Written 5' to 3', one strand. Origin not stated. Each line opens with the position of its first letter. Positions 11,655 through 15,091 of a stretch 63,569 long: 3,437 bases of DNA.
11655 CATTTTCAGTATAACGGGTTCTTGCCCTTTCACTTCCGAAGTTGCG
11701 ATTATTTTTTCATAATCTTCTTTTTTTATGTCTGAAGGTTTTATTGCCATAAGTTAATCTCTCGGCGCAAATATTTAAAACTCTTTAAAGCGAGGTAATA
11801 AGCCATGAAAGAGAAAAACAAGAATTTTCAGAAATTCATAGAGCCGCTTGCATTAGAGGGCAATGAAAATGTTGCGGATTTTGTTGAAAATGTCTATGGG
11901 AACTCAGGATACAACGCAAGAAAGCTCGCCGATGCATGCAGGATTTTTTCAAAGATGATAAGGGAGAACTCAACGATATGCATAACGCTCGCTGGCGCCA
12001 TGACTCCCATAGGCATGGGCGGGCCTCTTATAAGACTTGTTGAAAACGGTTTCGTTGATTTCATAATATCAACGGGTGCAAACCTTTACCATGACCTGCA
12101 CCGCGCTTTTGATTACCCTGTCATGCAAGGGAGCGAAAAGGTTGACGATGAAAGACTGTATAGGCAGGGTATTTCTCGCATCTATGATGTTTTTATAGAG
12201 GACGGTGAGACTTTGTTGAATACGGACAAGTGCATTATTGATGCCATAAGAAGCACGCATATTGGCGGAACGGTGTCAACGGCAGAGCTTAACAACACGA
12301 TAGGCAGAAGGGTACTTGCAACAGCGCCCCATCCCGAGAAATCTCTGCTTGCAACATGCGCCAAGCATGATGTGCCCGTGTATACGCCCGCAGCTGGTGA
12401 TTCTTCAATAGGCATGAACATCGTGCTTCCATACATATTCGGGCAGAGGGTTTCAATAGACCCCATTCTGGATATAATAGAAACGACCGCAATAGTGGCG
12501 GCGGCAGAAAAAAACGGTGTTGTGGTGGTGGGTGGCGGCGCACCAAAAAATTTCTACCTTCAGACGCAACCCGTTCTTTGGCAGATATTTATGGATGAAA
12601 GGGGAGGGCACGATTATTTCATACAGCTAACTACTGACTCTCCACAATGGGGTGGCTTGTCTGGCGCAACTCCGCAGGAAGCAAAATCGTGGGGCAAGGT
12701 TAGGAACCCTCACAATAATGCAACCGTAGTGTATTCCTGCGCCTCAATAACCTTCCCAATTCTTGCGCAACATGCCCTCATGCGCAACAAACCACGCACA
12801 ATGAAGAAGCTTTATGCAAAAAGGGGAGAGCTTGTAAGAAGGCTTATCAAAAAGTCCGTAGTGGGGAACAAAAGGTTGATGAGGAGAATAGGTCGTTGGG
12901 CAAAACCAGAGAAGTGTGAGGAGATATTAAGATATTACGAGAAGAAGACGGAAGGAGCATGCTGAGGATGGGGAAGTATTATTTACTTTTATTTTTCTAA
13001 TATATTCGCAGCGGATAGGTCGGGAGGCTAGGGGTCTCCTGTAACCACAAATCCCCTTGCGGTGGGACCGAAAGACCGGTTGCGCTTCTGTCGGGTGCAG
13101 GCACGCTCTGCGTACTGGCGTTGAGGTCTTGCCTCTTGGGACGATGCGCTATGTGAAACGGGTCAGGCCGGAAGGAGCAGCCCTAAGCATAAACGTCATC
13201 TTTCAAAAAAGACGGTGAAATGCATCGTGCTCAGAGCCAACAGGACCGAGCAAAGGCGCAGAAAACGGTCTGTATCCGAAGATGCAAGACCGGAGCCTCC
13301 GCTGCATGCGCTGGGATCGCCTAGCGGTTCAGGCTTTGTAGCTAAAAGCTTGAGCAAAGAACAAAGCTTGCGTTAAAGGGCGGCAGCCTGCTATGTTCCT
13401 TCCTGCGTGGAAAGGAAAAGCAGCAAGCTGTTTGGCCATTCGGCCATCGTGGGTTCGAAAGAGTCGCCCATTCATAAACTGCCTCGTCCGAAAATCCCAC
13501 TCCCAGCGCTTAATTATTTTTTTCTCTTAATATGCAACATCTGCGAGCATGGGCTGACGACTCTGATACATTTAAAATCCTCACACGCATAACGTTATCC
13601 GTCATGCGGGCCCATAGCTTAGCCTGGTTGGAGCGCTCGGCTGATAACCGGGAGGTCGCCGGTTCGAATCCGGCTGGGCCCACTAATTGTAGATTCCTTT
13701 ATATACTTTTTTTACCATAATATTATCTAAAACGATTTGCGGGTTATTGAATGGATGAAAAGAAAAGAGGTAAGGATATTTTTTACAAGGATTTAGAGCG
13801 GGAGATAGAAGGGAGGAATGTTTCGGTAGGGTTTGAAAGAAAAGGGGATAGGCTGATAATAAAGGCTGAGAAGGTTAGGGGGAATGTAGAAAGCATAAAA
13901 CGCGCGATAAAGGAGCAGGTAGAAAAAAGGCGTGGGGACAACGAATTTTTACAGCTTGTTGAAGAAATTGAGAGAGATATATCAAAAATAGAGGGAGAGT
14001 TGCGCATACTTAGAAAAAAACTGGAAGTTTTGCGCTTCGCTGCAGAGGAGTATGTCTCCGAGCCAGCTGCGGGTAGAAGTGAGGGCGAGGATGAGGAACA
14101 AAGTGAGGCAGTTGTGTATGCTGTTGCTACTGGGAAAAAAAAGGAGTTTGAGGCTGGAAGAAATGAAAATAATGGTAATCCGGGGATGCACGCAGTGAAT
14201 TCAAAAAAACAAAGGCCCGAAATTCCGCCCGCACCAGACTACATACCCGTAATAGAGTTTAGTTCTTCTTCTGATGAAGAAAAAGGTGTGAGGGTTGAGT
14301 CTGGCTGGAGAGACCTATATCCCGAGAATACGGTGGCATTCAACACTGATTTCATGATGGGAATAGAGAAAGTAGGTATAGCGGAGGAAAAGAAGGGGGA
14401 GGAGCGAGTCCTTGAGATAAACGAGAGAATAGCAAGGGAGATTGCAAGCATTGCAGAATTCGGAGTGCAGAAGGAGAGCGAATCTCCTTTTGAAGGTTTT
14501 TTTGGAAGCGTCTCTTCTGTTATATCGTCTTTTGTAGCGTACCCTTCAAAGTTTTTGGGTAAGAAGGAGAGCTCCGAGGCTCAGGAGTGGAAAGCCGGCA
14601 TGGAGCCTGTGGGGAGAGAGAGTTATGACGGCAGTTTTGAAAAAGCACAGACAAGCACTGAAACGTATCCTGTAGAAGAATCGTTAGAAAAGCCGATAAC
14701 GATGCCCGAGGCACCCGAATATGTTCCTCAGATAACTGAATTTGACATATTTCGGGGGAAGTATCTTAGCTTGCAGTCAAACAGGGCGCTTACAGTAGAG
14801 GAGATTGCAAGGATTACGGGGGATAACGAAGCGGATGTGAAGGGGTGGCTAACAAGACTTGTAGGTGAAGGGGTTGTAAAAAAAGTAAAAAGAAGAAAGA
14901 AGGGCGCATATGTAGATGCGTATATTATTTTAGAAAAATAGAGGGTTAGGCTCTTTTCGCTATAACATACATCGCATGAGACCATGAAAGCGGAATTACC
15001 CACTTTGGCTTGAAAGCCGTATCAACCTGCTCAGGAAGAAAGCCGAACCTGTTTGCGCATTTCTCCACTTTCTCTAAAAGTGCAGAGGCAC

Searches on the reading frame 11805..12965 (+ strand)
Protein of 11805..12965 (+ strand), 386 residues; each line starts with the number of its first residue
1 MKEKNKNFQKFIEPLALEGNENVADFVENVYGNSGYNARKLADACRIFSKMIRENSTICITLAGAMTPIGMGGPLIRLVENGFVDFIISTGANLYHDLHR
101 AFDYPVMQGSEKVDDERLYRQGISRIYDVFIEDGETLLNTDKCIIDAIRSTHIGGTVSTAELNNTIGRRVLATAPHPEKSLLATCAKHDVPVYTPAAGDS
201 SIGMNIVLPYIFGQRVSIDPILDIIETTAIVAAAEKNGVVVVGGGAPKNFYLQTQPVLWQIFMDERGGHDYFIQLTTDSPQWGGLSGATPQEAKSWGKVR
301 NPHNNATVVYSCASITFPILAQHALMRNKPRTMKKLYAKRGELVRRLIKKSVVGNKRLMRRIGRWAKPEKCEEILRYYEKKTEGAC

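Call 10: search_protein_families(library=pfam, proteins=[window:11805-12965:+])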
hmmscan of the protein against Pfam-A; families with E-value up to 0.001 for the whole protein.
window:11805-12965:+ (386 aa): 1 family
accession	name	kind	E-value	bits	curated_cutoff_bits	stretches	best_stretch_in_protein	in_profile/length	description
PF01916.23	DS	-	4.9e-80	269.3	27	1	30-322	5-286/288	Deoxyhypusine synthase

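Call 11: find_related_loci(query=window:11805-12965:+, collection=genome_contigs, flank=4000)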
Query window:11805-12965:+ (386 aa) in genome_contigs; peptide patterns used: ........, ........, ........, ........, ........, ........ (x = any residue, [..] = any of these).
408 stretches matched a pattern; 339 encode a relative of the query (tblastn E <= 1e-3); the best 80 are kept; 80 distinct loci.
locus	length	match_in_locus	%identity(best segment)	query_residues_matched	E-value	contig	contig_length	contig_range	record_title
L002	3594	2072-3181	64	10-378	6e-174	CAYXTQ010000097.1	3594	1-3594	MAG TPA_asm: uncultured Methanosarcinales archaeon isolate binchicken_co266_33 genome assembly, contig: NODE_68611_lengt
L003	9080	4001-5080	62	1-360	2e-158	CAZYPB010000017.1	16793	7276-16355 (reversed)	MAG TPA_asm: Candidatus Micrarchaeota archaeon isolate SRP141376_co3_467 genome assembly, contig: NODE_9377_length_16793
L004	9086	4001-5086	60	2-362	2e-154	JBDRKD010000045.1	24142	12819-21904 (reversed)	MAG: Candidatus Micrarchaeota archaeon isolate MEGAHIT-group-1.694 k141_11803518, whole genome shotgun sequence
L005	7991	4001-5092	61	10-374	5e-153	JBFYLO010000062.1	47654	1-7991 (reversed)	MAG: Candidatus Micrarchaeota archaeon isolate PPR_0038 k121_3207898, whole genome shotgun sequence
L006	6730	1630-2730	60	12-378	1e-152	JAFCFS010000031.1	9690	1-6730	Candidatus Woesearchaeota archaeon isolate Meg22_1618_Bin_98 Meg22_1618_Bin_98_scaffold_10971, whole genome shotgun sequ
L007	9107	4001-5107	64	10-376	2e-151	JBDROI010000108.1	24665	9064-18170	MAG: Candidatus Micrarchaeota archaeon isolate MEGAHIT-group-1.946 k141_4265658, whole genome shotgun sequence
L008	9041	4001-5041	58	4-351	3e-144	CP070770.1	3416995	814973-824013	MAG: Deltaproteobacteria bacterium isolate bin23 chromosome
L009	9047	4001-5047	59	12-360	2e-143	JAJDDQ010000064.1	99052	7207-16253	MAG: Phycisphaerae bacterium isolate OFTM258 OFTM258_63, whole genome shotgun sequence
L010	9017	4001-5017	60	12-349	1e-143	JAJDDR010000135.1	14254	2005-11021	MAG: Phycisphaerae bacterium isolate OFTM285 OFTM285_134, whole genome shotgun sequence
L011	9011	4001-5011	62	12-347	2e-143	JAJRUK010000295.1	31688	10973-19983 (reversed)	MAG: Planctomycetota bacterium isolate Dive96_bin10.178 k141_3853390, whole genome shotgun sequence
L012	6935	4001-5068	57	2-351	4e-142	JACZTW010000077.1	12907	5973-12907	MAG: Planctomycetota bacterium isolate B14T1B10 B14T1B10_NODE2850, whole genome shotgun sequence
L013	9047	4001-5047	58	10-358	1e-141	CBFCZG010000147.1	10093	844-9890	MAG TPA_asm: uncultured Phycisphaerae bacterium isolate SRR6194934_binner13_Refined_19 genome assembly, contig: ERZ78139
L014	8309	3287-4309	59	10-349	2e-141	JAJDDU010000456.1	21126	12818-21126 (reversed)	MAG: Phycisphaerae bacterium isolate OFTM5 OFTM5_455, whole genome shotgun sequence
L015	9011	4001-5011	60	12-347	2e-140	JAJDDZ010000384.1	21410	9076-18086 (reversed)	MAG: Phycisphaerae bacterium isolate OFTM286 OFTM286_383, whole genome shotgun sequence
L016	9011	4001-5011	60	12-347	1e-140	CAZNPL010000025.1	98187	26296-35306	MAG TPA_asm: uncultured Phycisphaeraceae bacterium isolate SRP141376_co2_188 genome assembly, contig: NODE_554_length_98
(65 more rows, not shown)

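Call 15: find_homologous_proteins(query=window:11805-12965:+, max_evalue=1e-60)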
Query window:11805-12965:+ (386 aa): 7606 proteins with E <= 1e-60 among 8000 candidates; the best 120 are listed.
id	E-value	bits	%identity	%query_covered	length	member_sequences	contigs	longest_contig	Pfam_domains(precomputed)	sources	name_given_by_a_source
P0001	2.0e-261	885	100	100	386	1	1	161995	PF01916.24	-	-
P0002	8.9e-163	560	65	95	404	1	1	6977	PF01916.24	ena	-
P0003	3.2e-159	548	64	96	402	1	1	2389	PF01916.24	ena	-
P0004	1.4e-158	546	64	96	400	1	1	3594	PF01916.24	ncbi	-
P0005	1.6e-158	546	65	95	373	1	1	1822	PF01916.24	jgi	jgi:deoxyhypusine synthase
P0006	3.3e-156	538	62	96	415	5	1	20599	PF01916.24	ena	-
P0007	4.7e-155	534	65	90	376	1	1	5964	PF01916.24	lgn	-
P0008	5.5e-155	534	63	92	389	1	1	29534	PF01916.24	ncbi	-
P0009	3.1e-154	532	62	98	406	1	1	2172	PF01916.24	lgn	-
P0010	3.4e-154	532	64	93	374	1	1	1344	PF01916.24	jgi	-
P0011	1.2e-153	530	64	93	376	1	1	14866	PF01916.24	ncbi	-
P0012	1.9e-153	529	63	90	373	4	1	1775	PF01916.24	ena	-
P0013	4.1e-153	528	63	96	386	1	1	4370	PF01916.24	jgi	jgi:deoxyhypusine synthase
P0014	6.9e-153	527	62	93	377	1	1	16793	PF01916.24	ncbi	-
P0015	1.9e-152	526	64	95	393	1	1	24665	PF01916.24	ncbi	ncbi:MAG: deoxyhypusine synthase [Candidatus Micrarchaeota archaeon]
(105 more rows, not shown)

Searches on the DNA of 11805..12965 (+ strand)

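Call 13: search_rna_families(sources=[L002, L003, L004, L005, L006, L007], threshold=gathering)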
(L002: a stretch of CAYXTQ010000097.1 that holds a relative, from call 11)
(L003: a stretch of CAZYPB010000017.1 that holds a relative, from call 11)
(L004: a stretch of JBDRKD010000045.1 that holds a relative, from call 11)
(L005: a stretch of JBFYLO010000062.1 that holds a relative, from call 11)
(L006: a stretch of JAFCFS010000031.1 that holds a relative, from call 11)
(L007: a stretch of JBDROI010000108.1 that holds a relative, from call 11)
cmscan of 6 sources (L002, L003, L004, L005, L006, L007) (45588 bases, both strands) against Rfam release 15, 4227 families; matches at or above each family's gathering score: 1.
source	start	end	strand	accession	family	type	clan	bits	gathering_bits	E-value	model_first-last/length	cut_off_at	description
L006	461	534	-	RF00005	tRNA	Gene; tRNA;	CL00001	74.5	29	1.3e-14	1-71/71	no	tRNA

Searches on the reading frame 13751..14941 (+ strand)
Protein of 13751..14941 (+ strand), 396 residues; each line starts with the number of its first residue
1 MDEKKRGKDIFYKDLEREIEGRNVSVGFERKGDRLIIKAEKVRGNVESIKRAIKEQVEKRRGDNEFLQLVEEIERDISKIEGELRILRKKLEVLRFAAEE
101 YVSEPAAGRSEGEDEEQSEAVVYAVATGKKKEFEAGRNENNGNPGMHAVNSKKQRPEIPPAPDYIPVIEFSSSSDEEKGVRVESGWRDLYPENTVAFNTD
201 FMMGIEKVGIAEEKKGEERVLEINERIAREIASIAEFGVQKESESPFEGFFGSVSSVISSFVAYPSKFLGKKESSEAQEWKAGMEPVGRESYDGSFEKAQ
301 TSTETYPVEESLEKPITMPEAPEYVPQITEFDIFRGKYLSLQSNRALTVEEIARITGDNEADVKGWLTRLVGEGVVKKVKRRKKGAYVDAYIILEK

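Call 9: find_encoding_contigs(protein=window:13751-14941:+, flank=6000, max_places=8)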
Protein window:13751-14941:+ (396 aa): 1 contig read that carries it; 1 place shown.
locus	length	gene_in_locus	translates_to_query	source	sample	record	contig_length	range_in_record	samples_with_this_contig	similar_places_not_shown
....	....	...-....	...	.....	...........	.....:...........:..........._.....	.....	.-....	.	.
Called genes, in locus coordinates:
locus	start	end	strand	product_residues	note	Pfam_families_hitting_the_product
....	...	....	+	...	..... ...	-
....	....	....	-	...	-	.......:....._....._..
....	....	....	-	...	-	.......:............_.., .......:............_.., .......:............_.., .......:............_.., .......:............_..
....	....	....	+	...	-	-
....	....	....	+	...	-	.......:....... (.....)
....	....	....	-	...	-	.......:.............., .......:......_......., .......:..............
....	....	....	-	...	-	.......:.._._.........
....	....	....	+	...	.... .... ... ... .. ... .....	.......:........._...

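Call 10: search_protein_families(library=pfam, proteins=[window:13751-14941:+])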
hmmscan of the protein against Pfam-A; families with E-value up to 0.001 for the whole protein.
window:13751-14941:+ (396 aa): 0 families
